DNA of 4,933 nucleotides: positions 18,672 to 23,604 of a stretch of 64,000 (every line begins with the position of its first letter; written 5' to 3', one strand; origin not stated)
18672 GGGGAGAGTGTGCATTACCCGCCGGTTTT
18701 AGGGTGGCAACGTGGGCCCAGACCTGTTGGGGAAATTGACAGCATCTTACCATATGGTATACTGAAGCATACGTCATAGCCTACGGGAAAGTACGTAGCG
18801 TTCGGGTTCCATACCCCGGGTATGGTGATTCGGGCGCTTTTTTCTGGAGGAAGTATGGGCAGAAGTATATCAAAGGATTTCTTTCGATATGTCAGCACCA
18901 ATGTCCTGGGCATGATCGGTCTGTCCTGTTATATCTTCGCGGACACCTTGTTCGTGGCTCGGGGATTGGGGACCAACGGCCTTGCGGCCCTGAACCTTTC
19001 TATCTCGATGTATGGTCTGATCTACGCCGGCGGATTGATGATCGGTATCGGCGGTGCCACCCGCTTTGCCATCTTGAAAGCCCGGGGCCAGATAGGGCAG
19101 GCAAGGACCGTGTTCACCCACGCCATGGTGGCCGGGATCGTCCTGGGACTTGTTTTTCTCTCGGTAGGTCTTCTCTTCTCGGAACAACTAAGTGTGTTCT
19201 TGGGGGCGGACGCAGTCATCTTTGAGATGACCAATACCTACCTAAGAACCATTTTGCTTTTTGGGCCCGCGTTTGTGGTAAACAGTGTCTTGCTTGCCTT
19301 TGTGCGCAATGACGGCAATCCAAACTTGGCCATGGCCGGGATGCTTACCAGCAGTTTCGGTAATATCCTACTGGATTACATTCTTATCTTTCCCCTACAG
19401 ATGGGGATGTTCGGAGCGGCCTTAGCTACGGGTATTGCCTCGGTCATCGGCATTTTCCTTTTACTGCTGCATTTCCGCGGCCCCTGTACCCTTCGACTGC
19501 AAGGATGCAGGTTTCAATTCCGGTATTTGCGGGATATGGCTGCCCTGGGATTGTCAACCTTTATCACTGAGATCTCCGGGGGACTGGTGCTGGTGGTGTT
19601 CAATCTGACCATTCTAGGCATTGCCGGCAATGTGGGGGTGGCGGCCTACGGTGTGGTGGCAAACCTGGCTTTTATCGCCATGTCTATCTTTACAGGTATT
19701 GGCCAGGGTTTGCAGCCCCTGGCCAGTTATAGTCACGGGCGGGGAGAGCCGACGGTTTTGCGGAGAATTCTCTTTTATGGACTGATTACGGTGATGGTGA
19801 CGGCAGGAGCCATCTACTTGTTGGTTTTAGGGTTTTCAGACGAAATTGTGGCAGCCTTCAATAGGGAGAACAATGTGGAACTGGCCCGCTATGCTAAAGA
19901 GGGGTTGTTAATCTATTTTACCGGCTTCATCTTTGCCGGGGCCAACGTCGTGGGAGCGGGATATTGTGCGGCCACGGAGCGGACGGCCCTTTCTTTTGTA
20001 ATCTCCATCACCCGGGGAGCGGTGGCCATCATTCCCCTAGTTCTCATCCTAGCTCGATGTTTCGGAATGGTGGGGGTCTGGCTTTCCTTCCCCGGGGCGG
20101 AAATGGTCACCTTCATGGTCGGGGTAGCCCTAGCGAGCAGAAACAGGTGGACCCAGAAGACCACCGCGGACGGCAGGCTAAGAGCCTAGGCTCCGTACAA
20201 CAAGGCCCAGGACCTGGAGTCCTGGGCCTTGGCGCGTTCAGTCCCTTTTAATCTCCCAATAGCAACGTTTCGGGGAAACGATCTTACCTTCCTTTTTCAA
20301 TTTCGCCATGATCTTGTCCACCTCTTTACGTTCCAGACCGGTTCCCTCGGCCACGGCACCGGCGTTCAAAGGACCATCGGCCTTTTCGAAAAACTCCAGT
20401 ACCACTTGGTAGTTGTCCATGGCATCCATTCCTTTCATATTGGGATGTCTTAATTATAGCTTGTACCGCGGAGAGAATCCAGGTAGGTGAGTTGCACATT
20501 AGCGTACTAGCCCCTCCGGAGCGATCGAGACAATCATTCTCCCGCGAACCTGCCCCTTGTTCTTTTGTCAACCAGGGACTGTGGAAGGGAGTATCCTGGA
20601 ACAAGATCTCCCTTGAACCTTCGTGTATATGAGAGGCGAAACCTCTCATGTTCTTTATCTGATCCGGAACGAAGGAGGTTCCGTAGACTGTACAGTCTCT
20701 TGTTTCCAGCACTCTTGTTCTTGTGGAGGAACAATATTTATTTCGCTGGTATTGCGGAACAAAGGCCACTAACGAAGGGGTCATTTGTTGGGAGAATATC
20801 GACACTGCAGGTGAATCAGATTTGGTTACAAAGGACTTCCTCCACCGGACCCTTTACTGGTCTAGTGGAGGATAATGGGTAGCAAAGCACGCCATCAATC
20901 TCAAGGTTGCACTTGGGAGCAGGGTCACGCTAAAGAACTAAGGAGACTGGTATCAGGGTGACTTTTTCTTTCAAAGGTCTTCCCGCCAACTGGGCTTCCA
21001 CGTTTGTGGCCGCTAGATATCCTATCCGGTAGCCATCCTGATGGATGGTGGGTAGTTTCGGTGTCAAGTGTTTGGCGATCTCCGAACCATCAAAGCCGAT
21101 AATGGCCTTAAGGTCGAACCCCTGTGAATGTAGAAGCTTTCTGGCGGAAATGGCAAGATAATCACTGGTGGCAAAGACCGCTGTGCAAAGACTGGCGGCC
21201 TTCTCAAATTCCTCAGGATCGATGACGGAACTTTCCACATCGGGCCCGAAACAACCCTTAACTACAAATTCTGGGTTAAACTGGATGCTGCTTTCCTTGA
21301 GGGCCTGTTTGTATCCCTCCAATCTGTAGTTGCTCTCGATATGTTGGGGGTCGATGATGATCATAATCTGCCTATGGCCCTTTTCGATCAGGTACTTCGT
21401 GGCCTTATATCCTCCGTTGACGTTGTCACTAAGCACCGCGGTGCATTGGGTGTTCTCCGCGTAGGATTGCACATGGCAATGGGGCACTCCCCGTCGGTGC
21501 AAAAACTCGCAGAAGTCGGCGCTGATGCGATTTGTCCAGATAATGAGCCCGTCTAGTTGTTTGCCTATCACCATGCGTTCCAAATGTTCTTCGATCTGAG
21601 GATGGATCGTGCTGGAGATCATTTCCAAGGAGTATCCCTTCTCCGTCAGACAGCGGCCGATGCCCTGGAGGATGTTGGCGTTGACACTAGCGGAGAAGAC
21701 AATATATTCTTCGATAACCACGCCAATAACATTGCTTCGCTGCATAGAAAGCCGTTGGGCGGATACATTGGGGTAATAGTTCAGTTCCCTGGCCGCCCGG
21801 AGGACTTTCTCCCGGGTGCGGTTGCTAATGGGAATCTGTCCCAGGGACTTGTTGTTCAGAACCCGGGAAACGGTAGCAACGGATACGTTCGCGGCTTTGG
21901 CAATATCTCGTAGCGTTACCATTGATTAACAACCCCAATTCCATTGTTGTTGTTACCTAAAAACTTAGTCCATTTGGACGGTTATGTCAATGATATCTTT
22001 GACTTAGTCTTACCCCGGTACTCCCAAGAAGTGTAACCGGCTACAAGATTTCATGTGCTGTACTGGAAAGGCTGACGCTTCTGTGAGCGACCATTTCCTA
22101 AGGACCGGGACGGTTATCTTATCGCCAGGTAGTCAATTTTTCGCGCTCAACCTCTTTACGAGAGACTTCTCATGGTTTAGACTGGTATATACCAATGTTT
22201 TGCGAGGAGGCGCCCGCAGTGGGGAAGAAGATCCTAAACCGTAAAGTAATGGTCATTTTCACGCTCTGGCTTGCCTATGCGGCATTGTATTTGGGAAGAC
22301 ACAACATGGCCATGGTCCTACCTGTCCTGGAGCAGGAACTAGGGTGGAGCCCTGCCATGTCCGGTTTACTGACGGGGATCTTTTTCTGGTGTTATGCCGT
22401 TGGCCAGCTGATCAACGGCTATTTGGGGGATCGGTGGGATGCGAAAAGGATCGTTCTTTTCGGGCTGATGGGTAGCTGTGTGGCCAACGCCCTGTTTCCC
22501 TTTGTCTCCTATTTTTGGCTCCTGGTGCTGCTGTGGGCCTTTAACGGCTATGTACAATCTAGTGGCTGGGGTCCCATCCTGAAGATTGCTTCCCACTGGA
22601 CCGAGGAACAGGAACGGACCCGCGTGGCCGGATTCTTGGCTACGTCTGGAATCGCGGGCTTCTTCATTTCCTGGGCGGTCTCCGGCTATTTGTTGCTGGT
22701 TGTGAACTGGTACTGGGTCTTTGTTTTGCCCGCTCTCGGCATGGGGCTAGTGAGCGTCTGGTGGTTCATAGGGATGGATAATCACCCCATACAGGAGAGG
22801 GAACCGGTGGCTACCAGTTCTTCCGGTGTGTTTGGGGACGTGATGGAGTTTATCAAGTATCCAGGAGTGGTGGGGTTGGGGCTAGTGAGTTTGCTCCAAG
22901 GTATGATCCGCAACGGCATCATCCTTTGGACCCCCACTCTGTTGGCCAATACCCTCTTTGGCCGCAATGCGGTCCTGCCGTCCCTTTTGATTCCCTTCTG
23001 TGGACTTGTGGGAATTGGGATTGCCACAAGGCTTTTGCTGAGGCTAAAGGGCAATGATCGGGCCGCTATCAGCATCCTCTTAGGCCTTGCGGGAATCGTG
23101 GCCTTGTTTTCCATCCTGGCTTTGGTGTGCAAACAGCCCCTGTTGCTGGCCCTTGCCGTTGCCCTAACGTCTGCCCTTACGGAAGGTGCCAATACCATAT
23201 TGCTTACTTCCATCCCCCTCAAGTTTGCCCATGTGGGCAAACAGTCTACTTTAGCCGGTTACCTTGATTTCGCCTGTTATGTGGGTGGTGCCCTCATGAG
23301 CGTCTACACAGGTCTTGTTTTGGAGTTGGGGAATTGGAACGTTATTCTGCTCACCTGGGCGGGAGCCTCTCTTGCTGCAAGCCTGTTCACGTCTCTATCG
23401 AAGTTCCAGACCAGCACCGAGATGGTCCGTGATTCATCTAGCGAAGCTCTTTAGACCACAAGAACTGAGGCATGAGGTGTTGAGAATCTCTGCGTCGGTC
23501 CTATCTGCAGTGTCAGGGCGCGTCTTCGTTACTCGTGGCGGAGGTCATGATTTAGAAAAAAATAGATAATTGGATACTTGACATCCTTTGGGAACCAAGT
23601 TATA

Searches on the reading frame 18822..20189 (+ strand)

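Call 48: search_protein_families(library=pfam, proteins=[window:18822-20189:+], max_evalue=0.00001)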
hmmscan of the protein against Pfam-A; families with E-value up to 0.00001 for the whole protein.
window:18822-20189:+ (455 aa): 1 family
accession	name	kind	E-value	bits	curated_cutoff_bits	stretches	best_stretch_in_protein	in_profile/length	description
PF01554.23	MatE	-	1.3e-31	109.9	24.9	2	29-187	4-161/161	MatE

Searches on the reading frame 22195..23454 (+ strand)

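Call 48: search_protein_families(library=pfam, proteins=[window:22195-23454:+], max_evalue=0.00001)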
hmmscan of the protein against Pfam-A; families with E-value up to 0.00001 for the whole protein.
window:22195-23454:+ (419 aa): 1 family
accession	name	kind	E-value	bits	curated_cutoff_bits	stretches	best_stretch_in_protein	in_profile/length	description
PF07690.21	MFS_1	-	1.1e-42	146.6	33.4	1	24-367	1-345/347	Major Facilitator Superfamily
